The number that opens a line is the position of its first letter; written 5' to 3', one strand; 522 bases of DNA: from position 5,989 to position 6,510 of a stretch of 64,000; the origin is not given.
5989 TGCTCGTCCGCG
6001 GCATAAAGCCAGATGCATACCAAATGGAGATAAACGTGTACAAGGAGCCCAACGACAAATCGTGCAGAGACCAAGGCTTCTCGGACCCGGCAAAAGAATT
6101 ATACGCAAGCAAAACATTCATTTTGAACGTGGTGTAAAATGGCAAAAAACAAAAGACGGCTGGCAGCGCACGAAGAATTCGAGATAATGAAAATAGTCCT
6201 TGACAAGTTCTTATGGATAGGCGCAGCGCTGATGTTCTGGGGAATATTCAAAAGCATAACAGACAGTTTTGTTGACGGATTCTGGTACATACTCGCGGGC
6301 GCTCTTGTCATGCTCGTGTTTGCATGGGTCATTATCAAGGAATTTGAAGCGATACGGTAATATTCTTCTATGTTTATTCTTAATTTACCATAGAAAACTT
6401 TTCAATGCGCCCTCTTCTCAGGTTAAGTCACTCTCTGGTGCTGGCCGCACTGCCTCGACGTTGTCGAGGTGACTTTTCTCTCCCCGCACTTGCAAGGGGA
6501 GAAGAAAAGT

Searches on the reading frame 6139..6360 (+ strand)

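Call 17: search_protein_families(library=pfam, proteins=[window:6139-6360:+], max_evalue=0.01)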
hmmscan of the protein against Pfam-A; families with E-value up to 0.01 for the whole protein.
window:6139-6360:+ (73 aa): 1 family
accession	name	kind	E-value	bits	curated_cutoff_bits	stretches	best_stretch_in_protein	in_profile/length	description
PF04020.18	Phage_holin_4_2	-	0.0029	18.6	28.8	1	19-64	60-105/105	Mycobacterial 4 TMS phage holin, superfamily IV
